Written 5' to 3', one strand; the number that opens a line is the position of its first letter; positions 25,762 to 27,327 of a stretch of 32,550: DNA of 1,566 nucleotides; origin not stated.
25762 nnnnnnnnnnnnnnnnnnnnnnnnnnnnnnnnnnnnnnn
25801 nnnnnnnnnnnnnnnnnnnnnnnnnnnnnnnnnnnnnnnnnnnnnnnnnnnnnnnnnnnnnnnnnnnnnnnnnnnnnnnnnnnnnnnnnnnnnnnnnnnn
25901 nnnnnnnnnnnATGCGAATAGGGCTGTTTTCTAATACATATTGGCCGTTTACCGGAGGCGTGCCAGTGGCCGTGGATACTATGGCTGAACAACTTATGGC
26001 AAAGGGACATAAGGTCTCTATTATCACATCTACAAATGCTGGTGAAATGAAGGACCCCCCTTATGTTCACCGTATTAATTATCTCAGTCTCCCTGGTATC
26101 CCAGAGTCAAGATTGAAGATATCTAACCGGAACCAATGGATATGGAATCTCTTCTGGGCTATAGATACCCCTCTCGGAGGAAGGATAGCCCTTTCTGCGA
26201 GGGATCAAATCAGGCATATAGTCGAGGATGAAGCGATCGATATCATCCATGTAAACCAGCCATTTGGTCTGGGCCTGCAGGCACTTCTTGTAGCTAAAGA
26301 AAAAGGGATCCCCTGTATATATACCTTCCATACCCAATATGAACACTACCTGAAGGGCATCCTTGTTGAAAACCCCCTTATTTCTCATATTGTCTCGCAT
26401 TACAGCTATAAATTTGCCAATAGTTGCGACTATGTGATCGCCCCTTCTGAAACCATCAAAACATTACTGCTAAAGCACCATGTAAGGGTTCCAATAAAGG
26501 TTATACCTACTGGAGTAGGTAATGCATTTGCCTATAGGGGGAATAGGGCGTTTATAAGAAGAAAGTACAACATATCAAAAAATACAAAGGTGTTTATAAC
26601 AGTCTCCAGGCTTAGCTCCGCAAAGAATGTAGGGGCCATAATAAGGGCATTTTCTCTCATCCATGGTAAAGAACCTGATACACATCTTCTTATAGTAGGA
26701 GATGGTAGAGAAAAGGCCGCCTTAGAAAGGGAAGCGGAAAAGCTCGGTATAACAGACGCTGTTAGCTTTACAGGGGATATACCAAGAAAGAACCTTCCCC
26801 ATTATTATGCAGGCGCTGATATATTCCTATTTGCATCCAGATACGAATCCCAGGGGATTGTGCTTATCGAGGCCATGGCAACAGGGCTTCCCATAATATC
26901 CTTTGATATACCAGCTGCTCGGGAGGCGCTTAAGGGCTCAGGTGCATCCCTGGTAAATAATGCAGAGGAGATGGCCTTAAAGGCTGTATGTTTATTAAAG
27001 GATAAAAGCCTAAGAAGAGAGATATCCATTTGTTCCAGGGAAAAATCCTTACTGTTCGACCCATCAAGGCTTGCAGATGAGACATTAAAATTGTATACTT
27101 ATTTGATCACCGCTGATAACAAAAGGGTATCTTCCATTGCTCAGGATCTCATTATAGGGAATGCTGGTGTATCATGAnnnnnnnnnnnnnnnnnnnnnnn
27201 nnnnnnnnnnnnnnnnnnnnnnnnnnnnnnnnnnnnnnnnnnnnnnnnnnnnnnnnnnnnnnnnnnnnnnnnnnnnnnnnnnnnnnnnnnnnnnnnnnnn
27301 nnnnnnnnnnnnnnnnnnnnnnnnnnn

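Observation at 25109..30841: Divergent five-gene operon (DUF2334 deacetylase-like, GT4, UPF0104 flippase-like, HK, sigma54 activator): candidate undescribed amino-glycolipid or cationic envelope-lipid pathway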

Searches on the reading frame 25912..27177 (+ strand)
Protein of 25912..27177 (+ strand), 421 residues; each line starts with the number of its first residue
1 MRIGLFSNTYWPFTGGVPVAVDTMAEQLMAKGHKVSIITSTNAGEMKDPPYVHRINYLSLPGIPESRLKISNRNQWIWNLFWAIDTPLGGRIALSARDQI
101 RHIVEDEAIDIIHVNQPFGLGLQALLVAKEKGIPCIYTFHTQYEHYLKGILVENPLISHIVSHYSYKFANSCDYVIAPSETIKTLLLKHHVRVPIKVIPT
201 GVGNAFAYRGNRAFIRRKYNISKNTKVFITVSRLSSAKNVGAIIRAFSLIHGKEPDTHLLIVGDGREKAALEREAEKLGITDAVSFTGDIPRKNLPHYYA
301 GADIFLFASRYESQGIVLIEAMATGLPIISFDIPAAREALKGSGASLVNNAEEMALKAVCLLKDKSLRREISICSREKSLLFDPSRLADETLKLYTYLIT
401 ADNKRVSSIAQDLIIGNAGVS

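Call 5: search_protein_families(library=pfam, proteins=[window:25912-27177:+], max_evalue=0.01)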
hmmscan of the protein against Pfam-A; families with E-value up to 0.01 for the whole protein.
window:25912-27177:+ (421 aa): 8 families
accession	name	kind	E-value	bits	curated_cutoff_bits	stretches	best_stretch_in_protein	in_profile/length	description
PF00534.26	Glycos_transf_1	-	4.5e-36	124.4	26.4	1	212-372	2-166/172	Glycosyl transferases group 1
PF13692.12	Glyco_trans_1_4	-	2.1e-31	109.5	27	1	226-364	2-142/142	Glycosyl transferases group 1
PF13439.12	Glyco_transf_4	-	7.6e-29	101.3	28.5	1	15-202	2-166/170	Glycosyltransferase Family 4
PF13579.12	Glyco_trans_4_4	-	2.7e-14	54.3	29.7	1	15-201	1-158/158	Glycosyl transferase 4-like domain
PF13477.12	Glyco_trans_4_2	-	1.2e-06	29.2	23.4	1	24-140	16-107/139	Glycosyl transferase 4-like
PF20706.3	GT4-conflict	-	8.9e-05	22.1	26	1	228-329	200-309/385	Family 4 Glycosyltransferase in conflict systems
PF13524.12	Glyco_trans_1_2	-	0.0001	22.7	25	1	256-373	14-123/144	Glycosyl transferase-like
PF08288.18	PIGA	-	0.0011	19.9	27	1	99-143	41-86/90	PIGA (GPI anchor biosynthesis)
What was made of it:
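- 25912..27177 (+): GT4 retaining glycosyltransferase of the Mgs-like (diacylglycerol alpha-glycosyltransferase-like) lineage. It is the proposed lipid HexNAc transferase. PF13439 plus PF00534 (call 5).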

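Call 6: search_protein_families(library=ncbifam, proteins=[window:25912-27177:+], max_evalue=0.001)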
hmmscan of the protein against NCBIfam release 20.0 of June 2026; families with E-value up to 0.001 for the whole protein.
window:25912-27177:+ (421 aa): 42 families (the best 25 are shown)
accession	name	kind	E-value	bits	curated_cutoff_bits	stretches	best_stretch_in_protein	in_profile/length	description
NF049988.1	MGlcDAGSynMgs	equivalog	1.5e-45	156.2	400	2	104-407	82-396/398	alpha-monoglucosyldiacylglycerol synthase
TIGR03999.1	thiol_BshA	equivalog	3.6e-33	115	273.7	1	94-398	70-373/375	N-acetyl-alpha-D-glucosaminyl L-malate synthase BshA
NF053513.1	Gtran_IagA_BgsA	equivalog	1.6e-29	102.9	460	1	102-366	37-301/333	LTA glycolipid anchor biosynthesis glycosyltransferase, IagA/BgsA family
TIGR04157.1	glyco_rSAM_CFB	subfamily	9.9e-25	87.3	400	1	166-332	164-331/406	TIGR04157 family glycosyltransferase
NF053787.1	GlcN_PG_synth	equivalog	2.1e-24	86.1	480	1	97-356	71-316/361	N-acetylglucosaminyl phosphatidylglycerol synthase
TIGR03088.1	stp2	hypoth_equivalog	2.7e-21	76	409.05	1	176-371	141-345/374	TIGR03088 family PEP-CTERM/XrtA system glycosyltransferase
TIGR03449.1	mycothiol_MshA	equivalog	4e-20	72.1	462.5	1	109-399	103-404/406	D-inositol-3-phosphate glycosyltransferase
TIGR04047.1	MSMEG_0565_glyc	hypoth_equivalog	9.1e-20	71.1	259.85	1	171-355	138-332/373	MSMEG_0565 family glycosyltransferase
TIGR04063.1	stp3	hypoth_equivalog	3e-19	69.2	442.05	1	96-354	80-347/397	TIGR04063 family PEP-CTERM/XrtA system glycosyltransferase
NF038229.1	Glyco4_Geo_Pelo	equivalog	4e-19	68.8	400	1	96-398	43-336/338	GPMC system family 4 glycosyltransferase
NF041876.1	EPS_EpsE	equivalog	7.4e-19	68.2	400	1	188-378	181-375/389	exopolysaccharide biosynthesis GT4 family glycosyltransferase EpsE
NF047684.1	TeichurnBiosyTuaC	equivalog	1.4e-17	63.7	550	1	105-352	105-340/391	teichuronic acid biosynthesis protein TuaC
NF049987.1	DaglGlyslTfaseDgs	equivalog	1.4e-16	60.4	500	1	106-344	41-274/332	processive diacylglycerol alpha-glucosyltransferase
NF050063.1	ProtGlycPglJ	equivalog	2.7e-16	59.7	500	1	217-393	186-361/363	N-acetylgalactosamine-N,N'-diacetylbacillosaminyl-diphospho-undecaprenol 4-alpha-N-acetylgalactosaminyltransferase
NF041010.1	glycosy_Agl16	equivalog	7.5e-15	54.6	575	1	160-397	122-350/352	glycosylation protein Agl16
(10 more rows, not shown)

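Call 15: find_encoding_contigs(protein=window:25912-27177:+, flank=10000, max_places=6)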
Protein window:25912-27177:+ (421 aa): no gene with exactly this product is on record in the collection.
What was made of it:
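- Tried and rejected: It is not on record in the assembly index (call 15).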

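Call 29: search_solved_structures(query=window:25912-27177:+, max_evalue=1e-10)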
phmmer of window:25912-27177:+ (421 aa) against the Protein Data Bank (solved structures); distinct sequences matched with E-value up to 1e-10: 11.
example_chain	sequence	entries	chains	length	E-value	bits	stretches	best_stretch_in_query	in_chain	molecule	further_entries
5d00_A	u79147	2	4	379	8.6e-21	77.6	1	97-372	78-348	N-acetyl-alpha-D-glucosaminyl L-malate synthase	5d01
2jjm_A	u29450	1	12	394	1.4e-20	76.9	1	97-379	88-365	GLYCOSYL TRANSFERASE, GROUP 1 FAMILY PROTEIN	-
3mbo_A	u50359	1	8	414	1.7e-20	76.6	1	97-379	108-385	Glycosyltransferase, group 1 family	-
6d9t_A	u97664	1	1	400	1.8e-14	56.7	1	202-371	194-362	Glycosyl transferase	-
6n1x_A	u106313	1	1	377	1.8e-14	56.7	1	143-371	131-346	Glycosyltransferase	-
5e9t_A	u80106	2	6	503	5.1e-14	55.3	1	107-339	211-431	Glycosyltransferase Gtf1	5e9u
4n9w_A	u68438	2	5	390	8.8e-14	54.5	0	237-401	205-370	GDP-mannose-dependent alpha-(1-2)-phosphatidylinositol mannosyltransferase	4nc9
2gej_A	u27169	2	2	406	1.1e-13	54.2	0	237-401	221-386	PHOSPHATIDYLINOSITOL MANNOSYLTRANSFERASE (PimA)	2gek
8qoy_A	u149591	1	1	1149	1.1e-11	47.5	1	224-367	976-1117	TagF-like capsule polymerase Cps3D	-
3oka_A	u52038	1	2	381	9.2e-11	44.5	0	211-369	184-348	GDP-mannose-dependent alpha-(1-6)-phosphatidylinositol monomannoside mannosyltransferase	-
3okc_A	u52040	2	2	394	9.9e-11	44.4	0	211-369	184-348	GDP-mannose-dependent alpha-(1-6)-phosphatidylinositol monomannoside mannosyltransferase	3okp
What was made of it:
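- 25912..27177 (+): The closest solved structure is BshA, a UDP-GlcNAc-dependent enzyme (call 29).
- On BshA (bacillithiol GlcNAc-malate synthase, TIGR03999): It is the closest solved structure, but at only 78 bits (call 29).
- Closest known: GT4 plus deacetylase pairs for soluble or GPI products. Same: BshA is the closest solved structure (call 29).
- The GT4 is closest to BshA among solved structures, which fits a UDP-GlcNAc donor (call 29). BshA is the closest solved structure and the second-best NCBIfam hit (calls 6, 29).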
